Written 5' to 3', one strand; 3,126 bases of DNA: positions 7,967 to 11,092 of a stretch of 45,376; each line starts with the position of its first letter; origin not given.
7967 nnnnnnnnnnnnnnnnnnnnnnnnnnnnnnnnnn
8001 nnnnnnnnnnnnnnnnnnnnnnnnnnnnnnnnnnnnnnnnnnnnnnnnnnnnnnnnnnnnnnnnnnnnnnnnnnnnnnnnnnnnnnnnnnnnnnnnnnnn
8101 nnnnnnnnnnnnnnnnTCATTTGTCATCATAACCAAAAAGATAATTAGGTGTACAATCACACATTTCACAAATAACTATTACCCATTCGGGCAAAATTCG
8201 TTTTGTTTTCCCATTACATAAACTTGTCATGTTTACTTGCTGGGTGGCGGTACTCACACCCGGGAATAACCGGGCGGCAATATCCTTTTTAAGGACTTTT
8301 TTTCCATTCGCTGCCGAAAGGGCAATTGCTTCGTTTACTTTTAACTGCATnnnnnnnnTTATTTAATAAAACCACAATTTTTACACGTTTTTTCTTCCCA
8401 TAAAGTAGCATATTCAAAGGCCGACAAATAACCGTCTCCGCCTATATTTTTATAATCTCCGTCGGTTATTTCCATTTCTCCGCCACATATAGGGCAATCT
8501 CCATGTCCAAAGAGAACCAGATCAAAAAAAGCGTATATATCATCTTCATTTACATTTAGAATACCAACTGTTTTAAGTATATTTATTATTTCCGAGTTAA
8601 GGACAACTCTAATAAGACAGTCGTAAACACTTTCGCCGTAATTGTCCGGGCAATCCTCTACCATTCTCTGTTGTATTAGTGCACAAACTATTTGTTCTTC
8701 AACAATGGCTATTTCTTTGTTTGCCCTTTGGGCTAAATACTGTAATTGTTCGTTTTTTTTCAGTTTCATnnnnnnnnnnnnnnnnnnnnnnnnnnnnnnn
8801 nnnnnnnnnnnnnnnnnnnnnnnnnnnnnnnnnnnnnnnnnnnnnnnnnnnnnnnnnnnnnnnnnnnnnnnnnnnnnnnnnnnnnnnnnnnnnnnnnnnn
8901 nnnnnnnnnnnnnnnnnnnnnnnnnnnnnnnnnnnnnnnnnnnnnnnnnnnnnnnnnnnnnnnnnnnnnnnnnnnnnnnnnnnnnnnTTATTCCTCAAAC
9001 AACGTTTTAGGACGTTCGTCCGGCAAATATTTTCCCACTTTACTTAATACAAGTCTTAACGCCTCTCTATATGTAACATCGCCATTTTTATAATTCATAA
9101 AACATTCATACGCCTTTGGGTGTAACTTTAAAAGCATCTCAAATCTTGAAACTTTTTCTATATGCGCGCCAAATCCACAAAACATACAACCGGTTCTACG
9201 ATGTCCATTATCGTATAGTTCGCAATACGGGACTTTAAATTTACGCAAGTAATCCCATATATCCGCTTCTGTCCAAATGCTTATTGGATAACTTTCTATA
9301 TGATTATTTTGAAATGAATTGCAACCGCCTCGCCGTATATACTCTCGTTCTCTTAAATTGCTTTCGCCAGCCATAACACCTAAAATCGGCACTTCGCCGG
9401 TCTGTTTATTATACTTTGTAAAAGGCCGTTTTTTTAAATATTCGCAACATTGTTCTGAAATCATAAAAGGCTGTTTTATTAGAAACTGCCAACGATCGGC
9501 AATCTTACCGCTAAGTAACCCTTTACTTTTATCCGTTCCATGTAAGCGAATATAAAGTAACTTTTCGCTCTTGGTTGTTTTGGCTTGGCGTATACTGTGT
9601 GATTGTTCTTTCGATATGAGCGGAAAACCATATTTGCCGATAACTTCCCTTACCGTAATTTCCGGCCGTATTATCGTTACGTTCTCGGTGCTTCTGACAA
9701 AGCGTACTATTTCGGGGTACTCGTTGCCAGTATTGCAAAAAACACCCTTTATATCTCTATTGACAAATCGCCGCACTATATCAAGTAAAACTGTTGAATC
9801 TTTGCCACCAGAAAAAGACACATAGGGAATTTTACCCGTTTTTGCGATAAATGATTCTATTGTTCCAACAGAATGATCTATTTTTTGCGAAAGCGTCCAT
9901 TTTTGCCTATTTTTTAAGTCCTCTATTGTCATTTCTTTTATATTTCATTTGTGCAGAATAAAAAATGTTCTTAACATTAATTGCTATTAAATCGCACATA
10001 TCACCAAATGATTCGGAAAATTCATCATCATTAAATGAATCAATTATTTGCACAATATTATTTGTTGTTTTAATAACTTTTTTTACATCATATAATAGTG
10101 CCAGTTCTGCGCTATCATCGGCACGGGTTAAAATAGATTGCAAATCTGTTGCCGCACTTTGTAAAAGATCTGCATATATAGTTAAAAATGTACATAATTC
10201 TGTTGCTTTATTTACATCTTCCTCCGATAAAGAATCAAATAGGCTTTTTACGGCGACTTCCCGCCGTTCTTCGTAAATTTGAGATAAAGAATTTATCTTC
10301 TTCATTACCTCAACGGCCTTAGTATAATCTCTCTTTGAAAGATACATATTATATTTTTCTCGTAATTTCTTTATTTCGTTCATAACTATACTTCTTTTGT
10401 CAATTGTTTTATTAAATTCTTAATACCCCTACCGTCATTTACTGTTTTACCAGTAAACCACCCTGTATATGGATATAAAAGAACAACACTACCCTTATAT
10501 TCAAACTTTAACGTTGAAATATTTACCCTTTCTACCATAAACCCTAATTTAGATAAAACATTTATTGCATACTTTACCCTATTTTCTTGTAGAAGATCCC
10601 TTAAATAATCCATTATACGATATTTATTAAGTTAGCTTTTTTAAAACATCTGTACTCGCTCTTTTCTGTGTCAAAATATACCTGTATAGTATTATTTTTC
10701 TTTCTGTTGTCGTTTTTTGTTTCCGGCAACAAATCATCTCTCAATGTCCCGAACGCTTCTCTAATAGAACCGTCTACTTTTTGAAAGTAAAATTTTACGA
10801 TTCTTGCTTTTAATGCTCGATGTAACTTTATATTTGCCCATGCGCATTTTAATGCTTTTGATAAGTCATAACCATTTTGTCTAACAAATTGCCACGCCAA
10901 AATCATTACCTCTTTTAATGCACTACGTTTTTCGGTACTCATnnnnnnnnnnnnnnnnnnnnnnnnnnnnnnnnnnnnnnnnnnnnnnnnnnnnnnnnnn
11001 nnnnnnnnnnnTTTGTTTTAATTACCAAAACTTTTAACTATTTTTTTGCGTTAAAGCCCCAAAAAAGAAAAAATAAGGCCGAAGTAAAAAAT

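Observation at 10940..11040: A 100-bp promoter + leader-hairpin + start-codon cassette at four genomic loci defines four same-strand transcription units (PeSL-like)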

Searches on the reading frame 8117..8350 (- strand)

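Call 29: search_protein_families(library=phrogs, proteins=[window:8117-8350:-], max_evalue=0.01)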
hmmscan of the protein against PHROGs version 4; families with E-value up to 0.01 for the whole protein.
window:8117-8350:- (77 aa): 0 families

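Call 30: search_protein_families(library=pfam, proteins=[window:8117-8350:-], max_evalue=0.01)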
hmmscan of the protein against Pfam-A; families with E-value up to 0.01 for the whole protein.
window:8117-8350:- (77 aa): 0 families

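Call 56: search_protein_families(library=ncbifam, proteins=[window:8117-8350:-], max_evalue=1)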
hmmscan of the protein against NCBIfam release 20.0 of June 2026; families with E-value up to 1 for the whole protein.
window:8117-8350:- (77 aa): 1 family
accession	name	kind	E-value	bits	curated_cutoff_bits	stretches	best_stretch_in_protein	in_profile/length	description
NF007721.0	PRK10413.1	equivalog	0.01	15.8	115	1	31-59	23-51/87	hydrogenase maturation factor HybG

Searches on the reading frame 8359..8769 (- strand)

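Call 56: search_protein_families(library=ncbifam, proteins=[window:8359-8769:-], max_evalue=1)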
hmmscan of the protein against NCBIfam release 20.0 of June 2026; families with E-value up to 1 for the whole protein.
window:8359-8769:- (136 aa): 1 family
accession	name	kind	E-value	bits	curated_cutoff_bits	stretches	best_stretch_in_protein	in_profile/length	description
NF033497.1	rubre_like_arch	subfamily_domain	0.83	9.4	32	0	90-99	17-26/34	rubrerythrin-like domain-containing protein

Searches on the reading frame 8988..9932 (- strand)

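Call 74: search_protein_families(library=pfam, proteins=[window:8988-9932:-], max_evalue=0.001)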
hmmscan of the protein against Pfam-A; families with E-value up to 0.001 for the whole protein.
window:8988-9932:- (314 aa): 1 family
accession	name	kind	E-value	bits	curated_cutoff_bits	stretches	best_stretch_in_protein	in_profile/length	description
PF01507.26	PAPS_reduct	-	1.6e-25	90.6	22.5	1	37-252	3-172/175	Phosphoadenosine phosphosulfate reductase domain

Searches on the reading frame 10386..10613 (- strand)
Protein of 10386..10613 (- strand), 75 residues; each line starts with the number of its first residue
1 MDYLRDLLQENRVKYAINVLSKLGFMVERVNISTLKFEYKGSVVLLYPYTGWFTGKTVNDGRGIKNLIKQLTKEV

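Call 29: search_protein_families(library=phrogs, proteins=[window:10386-10613:-], max_evalue=0.01)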
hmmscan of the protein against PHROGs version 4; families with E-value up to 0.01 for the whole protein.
window:10386-10613:- (75 aa): 1 family
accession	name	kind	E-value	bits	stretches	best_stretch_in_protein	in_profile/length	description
phrog_28096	-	unknown function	5.9e-18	65.7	1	8-74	12-78/89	-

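Call 30: search_protein_families(library=pfam, proteins=[window:10386-10613:-], max_evalue=0.01)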
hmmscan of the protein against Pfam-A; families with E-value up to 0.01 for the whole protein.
window:10386-10613:- (75 aa): 0 families

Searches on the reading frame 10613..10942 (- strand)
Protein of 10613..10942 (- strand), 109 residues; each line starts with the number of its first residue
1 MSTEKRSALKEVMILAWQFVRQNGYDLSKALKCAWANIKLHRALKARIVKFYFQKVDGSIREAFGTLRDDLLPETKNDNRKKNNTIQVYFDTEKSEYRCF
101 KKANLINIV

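Call 29: search_protein_families(library=phrogs, proteins=[window:10613-10942:-], max_evalue=0.01)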
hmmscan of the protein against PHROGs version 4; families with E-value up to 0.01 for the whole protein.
window:10613-10942:- (109 aa): 1 family
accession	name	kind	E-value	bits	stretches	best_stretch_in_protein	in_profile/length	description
phrog_1086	-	unknown function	2e-33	115.9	1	5-108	2-113/137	-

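Call 30: search_protein_families(library=pfam, proteins=[window:10613-10942:-], max_evalue=0.01)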
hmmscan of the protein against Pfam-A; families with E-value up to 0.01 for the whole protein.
window:10613-10942:- (109 aa): 1 family
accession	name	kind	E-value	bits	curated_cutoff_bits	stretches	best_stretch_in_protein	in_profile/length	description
PF10902.13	WYL_2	-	5.6e-23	81.5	26.7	1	38-106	2-74/74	WYL_2, Sm-like SH3 beta-barrel fold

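Call 35: find_related_loci(query=window:10613-10942:-, collection=viral_contigs, flank=8000)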
Query window:10613-10942:- (109 aa) in viral_contigs; peptide patterns used: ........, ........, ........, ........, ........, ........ (x = any residue, [..] = any of these).
410 stretches matched a pattern; 390 encode a relative of the query (tblastn E <= 1e-3); the best 80 are kept; 80 distinct loci.
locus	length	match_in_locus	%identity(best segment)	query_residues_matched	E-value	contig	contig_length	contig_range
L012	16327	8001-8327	100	1-109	2e-71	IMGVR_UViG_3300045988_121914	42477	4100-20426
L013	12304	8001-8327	99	1-109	2e-70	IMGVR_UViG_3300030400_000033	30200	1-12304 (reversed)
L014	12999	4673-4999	70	1-109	2e-52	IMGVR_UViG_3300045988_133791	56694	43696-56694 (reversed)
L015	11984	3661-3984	72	1-108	9e-52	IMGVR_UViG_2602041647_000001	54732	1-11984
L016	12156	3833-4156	68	1-108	1e-51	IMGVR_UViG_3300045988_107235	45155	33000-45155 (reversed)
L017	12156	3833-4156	68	1-108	1e-51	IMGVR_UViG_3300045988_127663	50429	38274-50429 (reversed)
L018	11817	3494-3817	68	1-108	1e-51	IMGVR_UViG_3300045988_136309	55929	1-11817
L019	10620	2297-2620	69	1-108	1e-51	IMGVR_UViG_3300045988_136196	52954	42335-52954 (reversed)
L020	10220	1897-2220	68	1-108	1e-51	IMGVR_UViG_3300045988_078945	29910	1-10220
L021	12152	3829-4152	69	1-108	2e-51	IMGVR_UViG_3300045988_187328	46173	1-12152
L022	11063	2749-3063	71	5-109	3e-51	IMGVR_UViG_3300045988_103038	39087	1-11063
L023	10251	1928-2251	67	1-108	6e-51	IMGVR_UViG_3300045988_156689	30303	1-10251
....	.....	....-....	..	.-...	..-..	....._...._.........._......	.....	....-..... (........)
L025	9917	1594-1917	67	1-108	7e-51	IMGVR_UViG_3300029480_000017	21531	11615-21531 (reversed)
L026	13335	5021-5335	70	5-109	1e-50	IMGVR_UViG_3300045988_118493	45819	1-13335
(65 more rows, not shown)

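Call 56: search_protein_families(library=ncbifam, proteins=[window:10613-10942:-], max_evalue=1)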
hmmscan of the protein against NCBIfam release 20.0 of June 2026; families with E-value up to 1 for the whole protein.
window:10613-10942:- (109 aa): 0 families
